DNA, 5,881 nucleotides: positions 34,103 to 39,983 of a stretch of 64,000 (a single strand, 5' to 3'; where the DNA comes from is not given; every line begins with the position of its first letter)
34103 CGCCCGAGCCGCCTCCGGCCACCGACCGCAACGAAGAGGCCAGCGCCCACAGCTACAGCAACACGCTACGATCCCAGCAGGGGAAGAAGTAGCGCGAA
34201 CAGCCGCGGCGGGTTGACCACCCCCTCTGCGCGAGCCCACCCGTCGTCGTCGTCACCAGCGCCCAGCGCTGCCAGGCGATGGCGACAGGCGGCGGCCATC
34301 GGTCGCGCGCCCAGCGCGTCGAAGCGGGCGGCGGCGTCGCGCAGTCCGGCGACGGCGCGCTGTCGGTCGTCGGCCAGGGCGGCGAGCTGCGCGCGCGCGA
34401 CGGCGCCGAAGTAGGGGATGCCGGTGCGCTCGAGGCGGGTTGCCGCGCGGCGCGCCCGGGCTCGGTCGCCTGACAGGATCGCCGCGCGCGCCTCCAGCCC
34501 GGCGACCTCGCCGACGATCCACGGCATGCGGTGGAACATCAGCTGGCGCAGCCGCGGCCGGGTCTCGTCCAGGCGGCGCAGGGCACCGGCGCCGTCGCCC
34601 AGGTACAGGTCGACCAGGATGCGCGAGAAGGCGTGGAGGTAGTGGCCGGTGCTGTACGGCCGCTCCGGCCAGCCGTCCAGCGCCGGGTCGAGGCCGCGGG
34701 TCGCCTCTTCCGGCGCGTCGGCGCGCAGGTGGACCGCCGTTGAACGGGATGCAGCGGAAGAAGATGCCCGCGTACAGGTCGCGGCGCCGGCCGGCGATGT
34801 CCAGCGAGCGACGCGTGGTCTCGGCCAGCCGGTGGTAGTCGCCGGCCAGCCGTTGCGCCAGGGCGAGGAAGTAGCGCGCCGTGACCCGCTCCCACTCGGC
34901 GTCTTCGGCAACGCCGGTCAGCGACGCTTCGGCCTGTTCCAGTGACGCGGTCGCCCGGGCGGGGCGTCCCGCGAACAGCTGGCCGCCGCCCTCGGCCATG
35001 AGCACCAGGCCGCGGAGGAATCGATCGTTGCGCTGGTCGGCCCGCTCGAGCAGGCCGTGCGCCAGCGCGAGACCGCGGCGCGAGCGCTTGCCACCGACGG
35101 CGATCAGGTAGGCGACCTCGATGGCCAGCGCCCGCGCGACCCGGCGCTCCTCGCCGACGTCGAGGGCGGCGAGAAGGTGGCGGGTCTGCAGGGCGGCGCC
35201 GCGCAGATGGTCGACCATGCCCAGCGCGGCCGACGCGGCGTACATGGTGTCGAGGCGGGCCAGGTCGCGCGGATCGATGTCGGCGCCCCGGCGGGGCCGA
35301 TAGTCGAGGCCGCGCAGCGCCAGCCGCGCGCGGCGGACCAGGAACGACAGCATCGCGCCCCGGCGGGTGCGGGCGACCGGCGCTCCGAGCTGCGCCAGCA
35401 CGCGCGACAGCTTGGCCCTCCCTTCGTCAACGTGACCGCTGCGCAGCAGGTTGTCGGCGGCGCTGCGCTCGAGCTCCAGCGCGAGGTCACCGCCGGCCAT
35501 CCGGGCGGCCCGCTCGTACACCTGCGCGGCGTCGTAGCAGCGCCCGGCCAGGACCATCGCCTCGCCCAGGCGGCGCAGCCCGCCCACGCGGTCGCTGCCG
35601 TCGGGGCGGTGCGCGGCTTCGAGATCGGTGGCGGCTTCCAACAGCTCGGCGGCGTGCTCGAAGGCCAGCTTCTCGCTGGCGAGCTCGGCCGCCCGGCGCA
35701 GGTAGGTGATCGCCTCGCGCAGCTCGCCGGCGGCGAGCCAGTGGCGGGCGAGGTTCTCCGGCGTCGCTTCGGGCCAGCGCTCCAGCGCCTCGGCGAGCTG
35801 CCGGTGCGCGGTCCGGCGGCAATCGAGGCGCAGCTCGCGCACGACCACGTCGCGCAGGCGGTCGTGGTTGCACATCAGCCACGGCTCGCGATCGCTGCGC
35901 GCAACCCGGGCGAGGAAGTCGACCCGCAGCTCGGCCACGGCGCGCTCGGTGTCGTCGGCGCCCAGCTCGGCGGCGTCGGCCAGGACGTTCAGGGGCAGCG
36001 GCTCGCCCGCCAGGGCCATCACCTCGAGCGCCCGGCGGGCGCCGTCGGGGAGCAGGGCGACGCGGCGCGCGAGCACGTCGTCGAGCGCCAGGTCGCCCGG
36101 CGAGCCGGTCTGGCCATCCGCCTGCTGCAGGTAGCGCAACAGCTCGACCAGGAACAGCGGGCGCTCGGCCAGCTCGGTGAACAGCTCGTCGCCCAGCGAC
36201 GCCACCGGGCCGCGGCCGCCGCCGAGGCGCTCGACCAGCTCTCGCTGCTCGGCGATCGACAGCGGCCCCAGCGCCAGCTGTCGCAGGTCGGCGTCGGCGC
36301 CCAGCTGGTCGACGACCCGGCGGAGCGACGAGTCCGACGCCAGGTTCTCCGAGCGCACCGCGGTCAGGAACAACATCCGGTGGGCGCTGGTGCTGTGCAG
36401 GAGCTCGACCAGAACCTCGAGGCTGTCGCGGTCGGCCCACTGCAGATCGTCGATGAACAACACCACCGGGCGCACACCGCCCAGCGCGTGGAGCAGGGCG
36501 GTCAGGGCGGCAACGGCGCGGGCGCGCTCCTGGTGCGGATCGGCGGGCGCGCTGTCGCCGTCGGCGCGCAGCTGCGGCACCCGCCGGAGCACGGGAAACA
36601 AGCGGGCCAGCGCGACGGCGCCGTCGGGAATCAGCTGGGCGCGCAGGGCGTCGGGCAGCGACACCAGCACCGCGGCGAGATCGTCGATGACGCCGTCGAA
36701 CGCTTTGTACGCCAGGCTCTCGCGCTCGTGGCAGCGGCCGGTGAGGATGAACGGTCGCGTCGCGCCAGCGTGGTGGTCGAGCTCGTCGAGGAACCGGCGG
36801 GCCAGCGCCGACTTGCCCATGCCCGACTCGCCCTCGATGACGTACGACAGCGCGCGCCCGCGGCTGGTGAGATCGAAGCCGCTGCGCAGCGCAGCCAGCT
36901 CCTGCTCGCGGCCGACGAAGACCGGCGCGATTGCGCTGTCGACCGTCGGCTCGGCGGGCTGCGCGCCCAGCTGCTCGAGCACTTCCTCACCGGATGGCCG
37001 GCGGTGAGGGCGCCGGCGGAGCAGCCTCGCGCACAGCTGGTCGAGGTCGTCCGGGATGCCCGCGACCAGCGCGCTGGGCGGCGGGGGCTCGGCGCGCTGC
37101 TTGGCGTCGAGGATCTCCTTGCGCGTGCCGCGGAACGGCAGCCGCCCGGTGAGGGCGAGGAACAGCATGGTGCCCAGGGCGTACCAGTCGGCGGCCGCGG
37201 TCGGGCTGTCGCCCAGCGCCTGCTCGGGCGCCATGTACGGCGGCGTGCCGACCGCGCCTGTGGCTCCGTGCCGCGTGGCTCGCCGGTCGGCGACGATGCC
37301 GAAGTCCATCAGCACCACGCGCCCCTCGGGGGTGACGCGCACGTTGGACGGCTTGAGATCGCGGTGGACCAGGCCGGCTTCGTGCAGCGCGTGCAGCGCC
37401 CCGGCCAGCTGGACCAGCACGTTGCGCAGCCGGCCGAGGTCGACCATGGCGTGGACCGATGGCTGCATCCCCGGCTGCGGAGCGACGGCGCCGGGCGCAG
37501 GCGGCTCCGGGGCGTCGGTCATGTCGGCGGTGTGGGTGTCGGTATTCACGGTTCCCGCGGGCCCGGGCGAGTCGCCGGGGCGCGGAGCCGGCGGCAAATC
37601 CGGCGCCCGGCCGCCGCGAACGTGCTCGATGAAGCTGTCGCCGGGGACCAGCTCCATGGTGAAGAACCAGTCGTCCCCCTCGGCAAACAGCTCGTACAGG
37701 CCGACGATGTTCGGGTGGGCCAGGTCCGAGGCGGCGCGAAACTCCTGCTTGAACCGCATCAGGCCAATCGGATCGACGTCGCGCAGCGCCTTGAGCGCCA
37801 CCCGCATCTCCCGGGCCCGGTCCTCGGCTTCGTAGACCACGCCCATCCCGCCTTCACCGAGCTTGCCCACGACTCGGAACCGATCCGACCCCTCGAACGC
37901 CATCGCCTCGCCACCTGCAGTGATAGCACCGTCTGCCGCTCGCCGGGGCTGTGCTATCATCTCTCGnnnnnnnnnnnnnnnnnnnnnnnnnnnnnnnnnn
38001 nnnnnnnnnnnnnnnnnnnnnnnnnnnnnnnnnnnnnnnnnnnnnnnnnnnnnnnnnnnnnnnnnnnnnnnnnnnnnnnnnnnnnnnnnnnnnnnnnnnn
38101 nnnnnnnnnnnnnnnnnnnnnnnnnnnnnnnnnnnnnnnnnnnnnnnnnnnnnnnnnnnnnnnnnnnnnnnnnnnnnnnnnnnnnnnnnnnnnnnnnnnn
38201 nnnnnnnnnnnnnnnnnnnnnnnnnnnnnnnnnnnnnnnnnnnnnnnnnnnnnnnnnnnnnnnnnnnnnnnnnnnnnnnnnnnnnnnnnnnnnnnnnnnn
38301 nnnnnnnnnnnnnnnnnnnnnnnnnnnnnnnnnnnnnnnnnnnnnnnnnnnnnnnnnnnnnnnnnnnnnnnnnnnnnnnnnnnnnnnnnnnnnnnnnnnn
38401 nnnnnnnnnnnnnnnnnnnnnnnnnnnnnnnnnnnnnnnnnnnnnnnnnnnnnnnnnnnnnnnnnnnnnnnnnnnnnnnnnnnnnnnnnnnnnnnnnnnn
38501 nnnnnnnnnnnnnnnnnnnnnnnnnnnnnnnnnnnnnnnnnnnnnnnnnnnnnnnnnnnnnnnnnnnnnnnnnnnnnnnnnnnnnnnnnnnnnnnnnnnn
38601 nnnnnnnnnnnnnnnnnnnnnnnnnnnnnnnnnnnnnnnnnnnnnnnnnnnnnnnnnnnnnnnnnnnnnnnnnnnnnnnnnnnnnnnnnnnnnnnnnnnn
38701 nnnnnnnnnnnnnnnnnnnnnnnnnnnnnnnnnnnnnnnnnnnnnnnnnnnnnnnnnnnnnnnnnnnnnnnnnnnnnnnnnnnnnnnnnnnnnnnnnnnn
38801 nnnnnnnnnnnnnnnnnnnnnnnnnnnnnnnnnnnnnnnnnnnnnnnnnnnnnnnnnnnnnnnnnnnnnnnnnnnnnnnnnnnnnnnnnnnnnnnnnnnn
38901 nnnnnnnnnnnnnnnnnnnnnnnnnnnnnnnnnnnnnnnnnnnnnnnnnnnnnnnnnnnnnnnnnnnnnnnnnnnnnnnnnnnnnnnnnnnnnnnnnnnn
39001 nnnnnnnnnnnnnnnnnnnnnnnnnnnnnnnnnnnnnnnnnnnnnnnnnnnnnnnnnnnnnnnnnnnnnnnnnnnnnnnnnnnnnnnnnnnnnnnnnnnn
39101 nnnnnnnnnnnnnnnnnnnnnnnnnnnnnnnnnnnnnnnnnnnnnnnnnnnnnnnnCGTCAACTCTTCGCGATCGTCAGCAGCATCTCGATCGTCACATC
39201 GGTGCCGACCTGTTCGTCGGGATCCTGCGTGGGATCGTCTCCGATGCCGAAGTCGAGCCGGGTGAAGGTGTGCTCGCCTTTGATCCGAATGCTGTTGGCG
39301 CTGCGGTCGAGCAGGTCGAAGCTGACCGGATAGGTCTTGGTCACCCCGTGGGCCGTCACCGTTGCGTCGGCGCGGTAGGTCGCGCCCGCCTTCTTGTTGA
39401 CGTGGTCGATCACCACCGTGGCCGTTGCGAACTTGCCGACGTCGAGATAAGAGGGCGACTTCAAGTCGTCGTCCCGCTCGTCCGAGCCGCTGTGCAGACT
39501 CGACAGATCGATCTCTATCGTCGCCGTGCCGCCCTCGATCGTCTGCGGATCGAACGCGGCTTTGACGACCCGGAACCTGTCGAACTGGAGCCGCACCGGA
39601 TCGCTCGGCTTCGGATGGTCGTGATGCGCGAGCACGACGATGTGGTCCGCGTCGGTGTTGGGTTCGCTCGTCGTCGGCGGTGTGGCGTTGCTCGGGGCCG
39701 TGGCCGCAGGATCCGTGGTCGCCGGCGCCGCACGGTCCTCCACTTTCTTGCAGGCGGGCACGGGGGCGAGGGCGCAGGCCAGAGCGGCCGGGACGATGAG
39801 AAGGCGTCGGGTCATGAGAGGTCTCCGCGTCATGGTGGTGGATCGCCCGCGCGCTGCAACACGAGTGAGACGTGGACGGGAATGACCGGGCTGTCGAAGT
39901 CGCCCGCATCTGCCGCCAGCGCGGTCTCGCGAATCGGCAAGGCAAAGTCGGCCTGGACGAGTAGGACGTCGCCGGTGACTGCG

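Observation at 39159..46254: Phage lambda R-type lytic transglycosylase encoded as a chromosomal lipoprotein, next to two YceI-like genes and a MacAB-type exporter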

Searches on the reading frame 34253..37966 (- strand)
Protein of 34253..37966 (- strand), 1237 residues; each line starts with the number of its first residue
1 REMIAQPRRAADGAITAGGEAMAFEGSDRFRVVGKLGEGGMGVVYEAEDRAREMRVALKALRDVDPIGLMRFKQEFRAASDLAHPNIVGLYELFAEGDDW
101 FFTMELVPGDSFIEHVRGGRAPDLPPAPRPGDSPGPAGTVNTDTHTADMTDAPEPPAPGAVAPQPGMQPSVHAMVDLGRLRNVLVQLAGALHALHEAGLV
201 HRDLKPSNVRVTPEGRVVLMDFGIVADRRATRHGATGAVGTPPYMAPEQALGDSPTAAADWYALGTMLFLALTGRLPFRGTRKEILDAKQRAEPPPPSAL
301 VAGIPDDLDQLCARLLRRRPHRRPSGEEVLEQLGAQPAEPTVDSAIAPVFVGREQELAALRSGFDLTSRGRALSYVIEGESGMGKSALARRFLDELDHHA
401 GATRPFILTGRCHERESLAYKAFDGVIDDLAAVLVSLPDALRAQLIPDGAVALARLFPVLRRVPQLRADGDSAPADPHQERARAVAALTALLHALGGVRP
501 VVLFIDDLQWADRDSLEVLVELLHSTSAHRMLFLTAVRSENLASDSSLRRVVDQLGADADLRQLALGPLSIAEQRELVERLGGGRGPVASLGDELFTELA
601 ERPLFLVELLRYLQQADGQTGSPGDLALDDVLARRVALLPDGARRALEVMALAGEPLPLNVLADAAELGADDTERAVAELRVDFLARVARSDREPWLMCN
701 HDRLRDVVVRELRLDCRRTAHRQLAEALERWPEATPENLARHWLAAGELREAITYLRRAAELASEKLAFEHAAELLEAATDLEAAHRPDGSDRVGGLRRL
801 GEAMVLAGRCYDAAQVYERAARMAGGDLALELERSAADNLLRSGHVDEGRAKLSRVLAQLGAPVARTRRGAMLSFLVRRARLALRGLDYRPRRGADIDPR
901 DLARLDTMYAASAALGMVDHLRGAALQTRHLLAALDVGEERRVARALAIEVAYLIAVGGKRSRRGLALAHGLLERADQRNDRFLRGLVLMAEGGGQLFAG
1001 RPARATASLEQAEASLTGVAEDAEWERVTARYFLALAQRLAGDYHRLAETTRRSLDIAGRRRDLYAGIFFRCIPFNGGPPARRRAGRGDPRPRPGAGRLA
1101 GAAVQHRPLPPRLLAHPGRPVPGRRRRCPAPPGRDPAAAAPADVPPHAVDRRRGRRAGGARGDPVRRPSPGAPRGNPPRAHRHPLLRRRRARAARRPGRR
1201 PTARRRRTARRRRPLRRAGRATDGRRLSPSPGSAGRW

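Call 15: search_protein_families(library=pfam, proteins=[window:34253-37966:-], max_evalue=0.001)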
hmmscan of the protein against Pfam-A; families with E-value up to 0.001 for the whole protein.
window:34253-37966:- (1237 aa): 7 families
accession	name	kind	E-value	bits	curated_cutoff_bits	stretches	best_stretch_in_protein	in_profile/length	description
PF00069.31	Pkinase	-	3.5e-40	138.5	31.7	2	178-331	98-259/263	Protein kinase domain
PF13191.12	AAA_16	-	1.2e-24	88.2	32.6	1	350-533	2-166/167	AAA ATPase domain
PF07714.23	PK_Tyr_Ser-Thr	-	5.8e-23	82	23.1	1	33-333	4-258/258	Protein tyrosine and serine/threonine kinase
PF13401.12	AAA_22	-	2.9e-08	34.5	27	1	371-527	4-115/130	AAA domain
PF01637.24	ATPase_2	-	7.6e-06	26.3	33.2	1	350-527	1-139/225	ATPase domain predominantly from Archaea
PF05729.18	NACHT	-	0.00031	21.1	26.7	0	376-579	4-161/167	NACHT domain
PF03109.22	ABC1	-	0.00081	19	22.9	0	191-227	180-216/244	ABC1 atypical kinase-like domain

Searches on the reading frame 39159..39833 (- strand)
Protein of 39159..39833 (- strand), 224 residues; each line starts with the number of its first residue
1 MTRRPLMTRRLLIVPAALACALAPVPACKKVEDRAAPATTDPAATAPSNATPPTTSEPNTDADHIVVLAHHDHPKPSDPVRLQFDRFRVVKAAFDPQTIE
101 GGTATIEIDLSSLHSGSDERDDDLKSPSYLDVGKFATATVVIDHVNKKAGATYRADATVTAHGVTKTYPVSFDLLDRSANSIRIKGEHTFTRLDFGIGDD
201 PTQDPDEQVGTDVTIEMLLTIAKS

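Call 3: search_protein_families(library=pfam, proteins=[window:39159-39833:-], max_evalue=0.01)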
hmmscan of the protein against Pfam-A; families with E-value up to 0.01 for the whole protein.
window:39159-39833:- (224 aa): 1 family
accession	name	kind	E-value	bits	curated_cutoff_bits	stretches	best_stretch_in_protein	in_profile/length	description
PF04264.18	YceI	-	3.9e-21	76.4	23.7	1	61-219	4-148/150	YceI-like domain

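Call 6: search_protein_families(library=ncbifam, proteins=[window:39159-39833:-], max_evalue=1)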
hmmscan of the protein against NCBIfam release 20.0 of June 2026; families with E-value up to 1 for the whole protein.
window:39159-39833:- (224 aa): 1 family
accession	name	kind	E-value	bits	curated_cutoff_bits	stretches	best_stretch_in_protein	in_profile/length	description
NF002994.0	PRK03757.1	equivalog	2.1e-11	43.9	232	1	91-173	58-140/191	YceI family protein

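Call 69: search_protein_families(library=padloc, proteins=[window:39159-39833:-], max_evalue=0.001)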
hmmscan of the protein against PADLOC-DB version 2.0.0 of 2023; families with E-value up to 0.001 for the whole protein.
window:39159-39833:- (224 aa): 0 families
